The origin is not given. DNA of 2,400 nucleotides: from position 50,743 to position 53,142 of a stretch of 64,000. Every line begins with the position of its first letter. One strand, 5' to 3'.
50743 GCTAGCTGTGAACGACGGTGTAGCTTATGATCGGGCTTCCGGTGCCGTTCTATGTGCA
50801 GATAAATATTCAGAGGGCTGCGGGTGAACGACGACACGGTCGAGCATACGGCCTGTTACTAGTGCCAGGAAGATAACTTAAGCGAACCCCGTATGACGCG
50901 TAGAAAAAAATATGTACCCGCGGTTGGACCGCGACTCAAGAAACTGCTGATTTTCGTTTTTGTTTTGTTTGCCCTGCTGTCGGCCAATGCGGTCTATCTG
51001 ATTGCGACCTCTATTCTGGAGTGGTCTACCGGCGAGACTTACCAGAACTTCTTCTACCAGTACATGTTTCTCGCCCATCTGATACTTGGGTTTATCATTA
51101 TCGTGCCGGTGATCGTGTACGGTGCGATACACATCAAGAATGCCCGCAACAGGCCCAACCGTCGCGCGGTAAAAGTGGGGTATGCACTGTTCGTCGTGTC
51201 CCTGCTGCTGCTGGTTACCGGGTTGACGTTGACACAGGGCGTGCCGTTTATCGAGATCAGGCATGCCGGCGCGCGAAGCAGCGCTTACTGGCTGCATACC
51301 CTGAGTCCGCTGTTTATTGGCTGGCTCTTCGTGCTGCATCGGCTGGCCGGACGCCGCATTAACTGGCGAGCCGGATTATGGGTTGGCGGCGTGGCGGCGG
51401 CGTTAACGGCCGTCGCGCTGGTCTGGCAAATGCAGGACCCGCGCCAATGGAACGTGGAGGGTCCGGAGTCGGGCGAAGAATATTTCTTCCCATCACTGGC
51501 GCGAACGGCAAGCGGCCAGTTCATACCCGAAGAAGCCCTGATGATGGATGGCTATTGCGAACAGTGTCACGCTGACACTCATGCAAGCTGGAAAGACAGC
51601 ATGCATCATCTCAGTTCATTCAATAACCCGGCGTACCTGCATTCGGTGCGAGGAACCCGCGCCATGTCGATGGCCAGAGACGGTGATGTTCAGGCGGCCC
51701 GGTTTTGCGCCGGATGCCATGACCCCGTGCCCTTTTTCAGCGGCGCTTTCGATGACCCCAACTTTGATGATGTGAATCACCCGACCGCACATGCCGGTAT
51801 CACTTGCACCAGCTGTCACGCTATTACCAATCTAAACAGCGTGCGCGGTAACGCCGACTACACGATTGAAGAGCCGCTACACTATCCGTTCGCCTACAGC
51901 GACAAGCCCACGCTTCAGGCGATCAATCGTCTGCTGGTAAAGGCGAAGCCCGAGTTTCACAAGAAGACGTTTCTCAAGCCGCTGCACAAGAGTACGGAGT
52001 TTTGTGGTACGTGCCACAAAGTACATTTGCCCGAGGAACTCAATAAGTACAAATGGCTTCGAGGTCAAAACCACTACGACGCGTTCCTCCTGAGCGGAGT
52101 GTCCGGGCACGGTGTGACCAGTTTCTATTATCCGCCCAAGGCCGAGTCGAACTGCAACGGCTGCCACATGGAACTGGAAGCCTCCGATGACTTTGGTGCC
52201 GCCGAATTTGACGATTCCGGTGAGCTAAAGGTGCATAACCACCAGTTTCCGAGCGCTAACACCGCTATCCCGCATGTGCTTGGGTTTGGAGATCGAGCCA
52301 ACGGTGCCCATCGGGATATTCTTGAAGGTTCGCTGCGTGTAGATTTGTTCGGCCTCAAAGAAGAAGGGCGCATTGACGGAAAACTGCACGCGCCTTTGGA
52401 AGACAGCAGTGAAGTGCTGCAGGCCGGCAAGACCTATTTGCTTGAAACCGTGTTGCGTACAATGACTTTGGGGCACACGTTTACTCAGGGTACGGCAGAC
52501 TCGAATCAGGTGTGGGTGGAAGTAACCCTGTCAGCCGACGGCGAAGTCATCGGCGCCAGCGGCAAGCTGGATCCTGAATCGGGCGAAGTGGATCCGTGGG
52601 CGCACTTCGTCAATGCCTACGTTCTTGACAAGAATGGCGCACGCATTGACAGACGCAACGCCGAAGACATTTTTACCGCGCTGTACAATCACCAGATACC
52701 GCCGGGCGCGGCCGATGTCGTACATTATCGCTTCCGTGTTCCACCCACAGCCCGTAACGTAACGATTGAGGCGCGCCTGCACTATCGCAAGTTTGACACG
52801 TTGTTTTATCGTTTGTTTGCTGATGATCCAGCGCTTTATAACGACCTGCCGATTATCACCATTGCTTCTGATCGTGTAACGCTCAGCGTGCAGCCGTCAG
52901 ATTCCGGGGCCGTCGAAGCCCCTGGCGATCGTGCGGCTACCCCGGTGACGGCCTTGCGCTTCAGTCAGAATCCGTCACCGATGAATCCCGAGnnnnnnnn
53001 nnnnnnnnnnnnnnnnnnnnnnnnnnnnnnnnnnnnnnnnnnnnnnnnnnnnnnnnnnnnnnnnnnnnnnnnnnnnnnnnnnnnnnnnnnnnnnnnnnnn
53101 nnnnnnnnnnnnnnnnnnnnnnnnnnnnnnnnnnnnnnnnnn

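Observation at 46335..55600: Uncharacterised envelope gene cluster: CN-hydrolase + TPR/FG-GAP/UnbV giant lipoprotein + membrane pentaheme cytochrome-TPR fusion + CRTAC1-like protein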

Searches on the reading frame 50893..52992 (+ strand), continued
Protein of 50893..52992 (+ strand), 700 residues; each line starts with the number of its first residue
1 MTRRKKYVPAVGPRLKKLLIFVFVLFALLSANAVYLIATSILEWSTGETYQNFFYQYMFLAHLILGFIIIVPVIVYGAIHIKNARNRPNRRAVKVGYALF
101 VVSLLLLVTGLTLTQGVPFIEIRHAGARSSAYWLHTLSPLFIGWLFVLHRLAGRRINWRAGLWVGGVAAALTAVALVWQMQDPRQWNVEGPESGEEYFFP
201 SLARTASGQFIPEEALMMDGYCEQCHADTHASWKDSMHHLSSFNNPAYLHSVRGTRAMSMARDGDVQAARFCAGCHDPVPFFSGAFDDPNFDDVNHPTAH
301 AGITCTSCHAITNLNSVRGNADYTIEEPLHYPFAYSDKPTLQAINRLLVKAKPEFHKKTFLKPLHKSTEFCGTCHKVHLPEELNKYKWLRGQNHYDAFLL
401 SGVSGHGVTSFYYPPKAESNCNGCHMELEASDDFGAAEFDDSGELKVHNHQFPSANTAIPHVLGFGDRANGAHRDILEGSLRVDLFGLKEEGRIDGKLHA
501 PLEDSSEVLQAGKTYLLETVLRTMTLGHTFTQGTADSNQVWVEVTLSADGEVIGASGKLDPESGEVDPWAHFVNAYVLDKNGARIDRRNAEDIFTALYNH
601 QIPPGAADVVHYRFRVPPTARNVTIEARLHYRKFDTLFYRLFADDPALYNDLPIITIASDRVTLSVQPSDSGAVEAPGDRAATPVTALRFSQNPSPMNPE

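Call 69: find_encoding_contigs(protein=P0490, flank=6000, max_places=2)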
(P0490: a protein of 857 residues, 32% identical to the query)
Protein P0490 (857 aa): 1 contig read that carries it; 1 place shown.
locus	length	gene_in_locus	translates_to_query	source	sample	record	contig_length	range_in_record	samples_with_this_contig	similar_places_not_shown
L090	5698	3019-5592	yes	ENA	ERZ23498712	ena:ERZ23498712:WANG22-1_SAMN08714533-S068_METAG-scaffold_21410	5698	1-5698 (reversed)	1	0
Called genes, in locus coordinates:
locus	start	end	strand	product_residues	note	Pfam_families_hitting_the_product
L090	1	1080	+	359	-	?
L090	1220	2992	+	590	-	PF01839:FG-GAP (faint), PF13517:FG-GAP_3, PF07593:UnbV_ASPIC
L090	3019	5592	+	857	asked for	PF23600:CdpA_N (weak), PF13435:Cytochrome_C554 (faint), PF13432:TPR_16 (faint), PF23914:TPR_CcmH_CycH (weak), PF12895:ANAPC3 (weak), PF14559:TPR_19 (weak), PF13424:TPR_12 (weak), PF14559:TPR_19 (weak), +4 more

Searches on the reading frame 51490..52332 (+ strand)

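Call 41: search_protein_families(library=pfam, max_evalue=10, proteins=[window:51490-52332:+])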
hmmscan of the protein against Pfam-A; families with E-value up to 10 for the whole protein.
seq(281 aa): 11 families
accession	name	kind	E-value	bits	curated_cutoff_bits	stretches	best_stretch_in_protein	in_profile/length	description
PF13435.11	Cytochrome_C554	-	2.6e-07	31.9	20.8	1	23-110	2-83/84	Cytochrome c554 and c-prime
PF14537.11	Cytochrom_c3_2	-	1e-05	26.3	25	2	21-112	7-66/79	Cytochrome c3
PF22113.1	Mtrc-MtrF_II-IV_dom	-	7.3e-05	22.8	30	2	73-234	9-132/176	Outer membrane cytochrome MtrC/MtrF-like, domains II/IV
PF14522.11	Cytochrome_C7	-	0.00013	22.1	24.8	2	70-118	13-56/67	Cytochrome c7 and related cytochrome c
PF22678.1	Cytochrom_c_NrfB-like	-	0.0014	19.5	27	2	23-113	1-68/89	Cytochrome c-type protein NrfB-like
PF12773.13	DZR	-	0.0015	19.1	27.3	1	68-116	10-37/45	Double zinc ribbon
PF13442.11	Cytochrome_CBB3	-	0.0041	17.8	27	0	100-158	8-53/68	Cytochrome C oxidase, cbb3-type, subunit III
PF09699.15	Paired_CXXCH_1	-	0.018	15.1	20.6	1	20-36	6-21/41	Doubled CXXCH motif (Paired_CXXCH_1)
PF02085.21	Cytochrom_CIII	-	0.043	14.6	22.9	1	159-232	21-88/101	Class III cytochrome C family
PF07191.17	Zn_ribbon_6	-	0.061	13.8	25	0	218-240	28-50/67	Double zinc ribbon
PF24292.1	DUF7479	-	4.8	7.8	27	0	171-188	32-49/60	Domain of unknown function (DUF7479)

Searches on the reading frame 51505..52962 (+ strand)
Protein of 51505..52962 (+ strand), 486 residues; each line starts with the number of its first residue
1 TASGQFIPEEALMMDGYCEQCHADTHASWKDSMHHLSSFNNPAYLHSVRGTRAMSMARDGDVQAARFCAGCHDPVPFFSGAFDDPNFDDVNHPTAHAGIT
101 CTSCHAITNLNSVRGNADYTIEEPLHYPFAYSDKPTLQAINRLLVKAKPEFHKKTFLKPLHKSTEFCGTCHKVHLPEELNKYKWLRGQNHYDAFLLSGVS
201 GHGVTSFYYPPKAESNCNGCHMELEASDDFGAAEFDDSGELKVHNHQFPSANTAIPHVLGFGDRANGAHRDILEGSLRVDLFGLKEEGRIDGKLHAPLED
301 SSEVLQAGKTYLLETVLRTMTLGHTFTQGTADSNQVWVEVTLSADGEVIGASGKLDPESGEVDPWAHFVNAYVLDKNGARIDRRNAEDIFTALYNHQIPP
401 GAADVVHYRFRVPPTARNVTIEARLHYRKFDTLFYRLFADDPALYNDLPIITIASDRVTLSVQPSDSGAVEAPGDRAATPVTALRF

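Call 74: search_solved_structures(query=A4, max_evalue=10, show_alignments=2)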
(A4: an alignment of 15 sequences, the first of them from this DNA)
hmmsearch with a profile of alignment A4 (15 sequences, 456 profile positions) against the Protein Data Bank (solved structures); distinct sequences matched with E-value up to 10: 16.
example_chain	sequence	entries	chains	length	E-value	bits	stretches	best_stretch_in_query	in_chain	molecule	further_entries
5ze8_A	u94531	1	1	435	2.1e-13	53.1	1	14-118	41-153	cytochrome c552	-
1bvb_A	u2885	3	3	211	6.2e-06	28.5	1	12-100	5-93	CYTOCHROME C-554 | CYTOCHROME C554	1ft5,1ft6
4qo5_A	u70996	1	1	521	3.7e-05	25.9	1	12-80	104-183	Hypothetical multiheme protein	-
9wt9_A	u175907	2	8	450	0.058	15.4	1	6-72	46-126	Cytochrome c,Multiheme cytochrome c selenoprotein mutant (MccSep U325A) | Cytochrome c,Multiheme cytochrome c selenoprotein (MccSep)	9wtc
9wt8_A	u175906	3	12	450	0.069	15.1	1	6-72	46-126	Cytochrome c,Multiheme cytochrome c selenoprotein (MccSep)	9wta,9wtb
3nua_A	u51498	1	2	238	0.28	13.1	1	245-310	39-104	Phosphoribosylaminoimidazole-succinocarboxamide synthase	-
8e5g_A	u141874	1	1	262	0.39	12.7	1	16-102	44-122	c-type cytochrome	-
1cc5_A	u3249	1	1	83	0.57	12.1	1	54-102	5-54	CYTOCHROME C5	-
1qdb_A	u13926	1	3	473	0.76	11.7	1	11-81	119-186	CYTOCHROME C NITRITE REDUCTASE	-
6i5b_A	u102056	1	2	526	1.2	11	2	8-34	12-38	Uncharacterized protein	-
4rkm_A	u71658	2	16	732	2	10.3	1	10-35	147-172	MccA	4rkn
1vrn_C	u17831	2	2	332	3.5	9.5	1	78-100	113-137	Photosynthetic reaction center cytochrome c subunit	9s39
6et5_C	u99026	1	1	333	3.5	9.5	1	78-100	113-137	Photosynthetic reaction center cytochrome c subunit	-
1dxr_C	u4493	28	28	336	3.6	9.5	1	78-100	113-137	PHOTOSYNTHETIC REACTION CENTER CYTOCHROME C SUBUNIT | PHOTOSYNTHETIC REACTION CENTER | Photosynthetic reaction center cytochrome C subunit precursor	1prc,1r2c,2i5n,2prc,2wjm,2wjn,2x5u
3t6d_C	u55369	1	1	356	5.7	8.8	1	77-100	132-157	Photosynthetic reaction center cytochrome c subunit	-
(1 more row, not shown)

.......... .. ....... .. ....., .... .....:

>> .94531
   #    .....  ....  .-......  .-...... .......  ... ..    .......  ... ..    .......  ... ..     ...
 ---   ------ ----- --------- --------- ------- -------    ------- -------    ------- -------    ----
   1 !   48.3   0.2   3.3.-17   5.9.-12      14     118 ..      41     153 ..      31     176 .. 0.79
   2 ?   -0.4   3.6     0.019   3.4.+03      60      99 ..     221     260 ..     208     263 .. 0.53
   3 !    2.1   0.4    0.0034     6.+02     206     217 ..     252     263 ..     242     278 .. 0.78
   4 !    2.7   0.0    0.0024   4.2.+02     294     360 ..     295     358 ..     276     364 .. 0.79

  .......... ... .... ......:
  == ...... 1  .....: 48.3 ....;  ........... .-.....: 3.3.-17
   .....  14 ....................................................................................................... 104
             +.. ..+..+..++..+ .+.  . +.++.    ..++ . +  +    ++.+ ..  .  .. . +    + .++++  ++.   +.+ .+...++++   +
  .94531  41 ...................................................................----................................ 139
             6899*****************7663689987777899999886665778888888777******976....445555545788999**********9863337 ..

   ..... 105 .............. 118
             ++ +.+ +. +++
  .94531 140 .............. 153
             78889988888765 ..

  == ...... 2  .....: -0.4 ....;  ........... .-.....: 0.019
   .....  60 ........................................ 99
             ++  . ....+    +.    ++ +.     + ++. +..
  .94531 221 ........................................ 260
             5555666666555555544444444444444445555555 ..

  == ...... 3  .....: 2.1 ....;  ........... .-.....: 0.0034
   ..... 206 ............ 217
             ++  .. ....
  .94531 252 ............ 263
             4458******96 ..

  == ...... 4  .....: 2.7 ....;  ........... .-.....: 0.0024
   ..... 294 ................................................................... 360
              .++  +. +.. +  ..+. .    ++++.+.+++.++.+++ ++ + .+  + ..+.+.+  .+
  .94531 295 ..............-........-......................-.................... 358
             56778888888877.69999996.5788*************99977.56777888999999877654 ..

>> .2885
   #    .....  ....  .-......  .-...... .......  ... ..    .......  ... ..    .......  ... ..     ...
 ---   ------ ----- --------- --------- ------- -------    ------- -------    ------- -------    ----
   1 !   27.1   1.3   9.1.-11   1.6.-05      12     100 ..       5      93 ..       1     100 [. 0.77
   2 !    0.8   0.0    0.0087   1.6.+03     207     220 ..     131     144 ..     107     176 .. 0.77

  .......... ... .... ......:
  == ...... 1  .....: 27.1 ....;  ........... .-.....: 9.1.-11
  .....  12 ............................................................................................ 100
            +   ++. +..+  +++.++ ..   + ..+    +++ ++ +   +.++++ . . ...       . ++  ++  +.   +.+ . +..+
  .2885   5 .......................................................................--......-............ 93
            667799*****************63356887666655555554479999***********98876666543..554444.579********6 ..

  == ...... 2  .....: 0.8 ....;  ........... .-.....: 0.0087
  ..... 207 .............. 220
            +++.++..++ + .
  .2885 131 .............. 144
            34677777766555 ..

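Call 80: search_solved_structures(query=A4, max_evalue=0.1, show_alignments=5)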
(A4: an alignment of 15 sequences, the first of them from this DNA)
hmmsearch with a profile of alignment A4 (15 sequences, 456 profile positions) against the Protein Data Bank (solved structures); distinct sequences matched with E-value up to 0.1: 5.
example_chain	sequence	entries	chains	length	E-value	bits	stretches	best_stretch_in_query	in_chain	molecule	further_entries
5ze8_A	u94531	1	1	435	2.1e-13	53.1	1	14-118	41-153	cytochrome c552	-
1bvb_A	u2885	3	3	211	6.2e-06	28.5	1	12-100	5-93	CYTOCHROME C-554 | CYTOCHROME C554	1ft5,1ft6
4qo5_A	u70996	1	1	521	3.7e-05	25.9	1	12-80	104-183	Hypothetical multiheme protein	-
9wt9_A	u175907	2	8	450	0.058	15.4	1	6-72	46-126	Cytochrome c,Multiheme cytochrome c selenoprotein mutant (MccSep U325A) | Cytochrome c,Multiheme cytochrome c selenoprotein (MccSep)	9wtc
9wt8_A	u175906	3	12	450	0.069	15.1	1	6-72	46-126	Cytochrome c,Multiheme cytochrome c selenoprotein (MccSep)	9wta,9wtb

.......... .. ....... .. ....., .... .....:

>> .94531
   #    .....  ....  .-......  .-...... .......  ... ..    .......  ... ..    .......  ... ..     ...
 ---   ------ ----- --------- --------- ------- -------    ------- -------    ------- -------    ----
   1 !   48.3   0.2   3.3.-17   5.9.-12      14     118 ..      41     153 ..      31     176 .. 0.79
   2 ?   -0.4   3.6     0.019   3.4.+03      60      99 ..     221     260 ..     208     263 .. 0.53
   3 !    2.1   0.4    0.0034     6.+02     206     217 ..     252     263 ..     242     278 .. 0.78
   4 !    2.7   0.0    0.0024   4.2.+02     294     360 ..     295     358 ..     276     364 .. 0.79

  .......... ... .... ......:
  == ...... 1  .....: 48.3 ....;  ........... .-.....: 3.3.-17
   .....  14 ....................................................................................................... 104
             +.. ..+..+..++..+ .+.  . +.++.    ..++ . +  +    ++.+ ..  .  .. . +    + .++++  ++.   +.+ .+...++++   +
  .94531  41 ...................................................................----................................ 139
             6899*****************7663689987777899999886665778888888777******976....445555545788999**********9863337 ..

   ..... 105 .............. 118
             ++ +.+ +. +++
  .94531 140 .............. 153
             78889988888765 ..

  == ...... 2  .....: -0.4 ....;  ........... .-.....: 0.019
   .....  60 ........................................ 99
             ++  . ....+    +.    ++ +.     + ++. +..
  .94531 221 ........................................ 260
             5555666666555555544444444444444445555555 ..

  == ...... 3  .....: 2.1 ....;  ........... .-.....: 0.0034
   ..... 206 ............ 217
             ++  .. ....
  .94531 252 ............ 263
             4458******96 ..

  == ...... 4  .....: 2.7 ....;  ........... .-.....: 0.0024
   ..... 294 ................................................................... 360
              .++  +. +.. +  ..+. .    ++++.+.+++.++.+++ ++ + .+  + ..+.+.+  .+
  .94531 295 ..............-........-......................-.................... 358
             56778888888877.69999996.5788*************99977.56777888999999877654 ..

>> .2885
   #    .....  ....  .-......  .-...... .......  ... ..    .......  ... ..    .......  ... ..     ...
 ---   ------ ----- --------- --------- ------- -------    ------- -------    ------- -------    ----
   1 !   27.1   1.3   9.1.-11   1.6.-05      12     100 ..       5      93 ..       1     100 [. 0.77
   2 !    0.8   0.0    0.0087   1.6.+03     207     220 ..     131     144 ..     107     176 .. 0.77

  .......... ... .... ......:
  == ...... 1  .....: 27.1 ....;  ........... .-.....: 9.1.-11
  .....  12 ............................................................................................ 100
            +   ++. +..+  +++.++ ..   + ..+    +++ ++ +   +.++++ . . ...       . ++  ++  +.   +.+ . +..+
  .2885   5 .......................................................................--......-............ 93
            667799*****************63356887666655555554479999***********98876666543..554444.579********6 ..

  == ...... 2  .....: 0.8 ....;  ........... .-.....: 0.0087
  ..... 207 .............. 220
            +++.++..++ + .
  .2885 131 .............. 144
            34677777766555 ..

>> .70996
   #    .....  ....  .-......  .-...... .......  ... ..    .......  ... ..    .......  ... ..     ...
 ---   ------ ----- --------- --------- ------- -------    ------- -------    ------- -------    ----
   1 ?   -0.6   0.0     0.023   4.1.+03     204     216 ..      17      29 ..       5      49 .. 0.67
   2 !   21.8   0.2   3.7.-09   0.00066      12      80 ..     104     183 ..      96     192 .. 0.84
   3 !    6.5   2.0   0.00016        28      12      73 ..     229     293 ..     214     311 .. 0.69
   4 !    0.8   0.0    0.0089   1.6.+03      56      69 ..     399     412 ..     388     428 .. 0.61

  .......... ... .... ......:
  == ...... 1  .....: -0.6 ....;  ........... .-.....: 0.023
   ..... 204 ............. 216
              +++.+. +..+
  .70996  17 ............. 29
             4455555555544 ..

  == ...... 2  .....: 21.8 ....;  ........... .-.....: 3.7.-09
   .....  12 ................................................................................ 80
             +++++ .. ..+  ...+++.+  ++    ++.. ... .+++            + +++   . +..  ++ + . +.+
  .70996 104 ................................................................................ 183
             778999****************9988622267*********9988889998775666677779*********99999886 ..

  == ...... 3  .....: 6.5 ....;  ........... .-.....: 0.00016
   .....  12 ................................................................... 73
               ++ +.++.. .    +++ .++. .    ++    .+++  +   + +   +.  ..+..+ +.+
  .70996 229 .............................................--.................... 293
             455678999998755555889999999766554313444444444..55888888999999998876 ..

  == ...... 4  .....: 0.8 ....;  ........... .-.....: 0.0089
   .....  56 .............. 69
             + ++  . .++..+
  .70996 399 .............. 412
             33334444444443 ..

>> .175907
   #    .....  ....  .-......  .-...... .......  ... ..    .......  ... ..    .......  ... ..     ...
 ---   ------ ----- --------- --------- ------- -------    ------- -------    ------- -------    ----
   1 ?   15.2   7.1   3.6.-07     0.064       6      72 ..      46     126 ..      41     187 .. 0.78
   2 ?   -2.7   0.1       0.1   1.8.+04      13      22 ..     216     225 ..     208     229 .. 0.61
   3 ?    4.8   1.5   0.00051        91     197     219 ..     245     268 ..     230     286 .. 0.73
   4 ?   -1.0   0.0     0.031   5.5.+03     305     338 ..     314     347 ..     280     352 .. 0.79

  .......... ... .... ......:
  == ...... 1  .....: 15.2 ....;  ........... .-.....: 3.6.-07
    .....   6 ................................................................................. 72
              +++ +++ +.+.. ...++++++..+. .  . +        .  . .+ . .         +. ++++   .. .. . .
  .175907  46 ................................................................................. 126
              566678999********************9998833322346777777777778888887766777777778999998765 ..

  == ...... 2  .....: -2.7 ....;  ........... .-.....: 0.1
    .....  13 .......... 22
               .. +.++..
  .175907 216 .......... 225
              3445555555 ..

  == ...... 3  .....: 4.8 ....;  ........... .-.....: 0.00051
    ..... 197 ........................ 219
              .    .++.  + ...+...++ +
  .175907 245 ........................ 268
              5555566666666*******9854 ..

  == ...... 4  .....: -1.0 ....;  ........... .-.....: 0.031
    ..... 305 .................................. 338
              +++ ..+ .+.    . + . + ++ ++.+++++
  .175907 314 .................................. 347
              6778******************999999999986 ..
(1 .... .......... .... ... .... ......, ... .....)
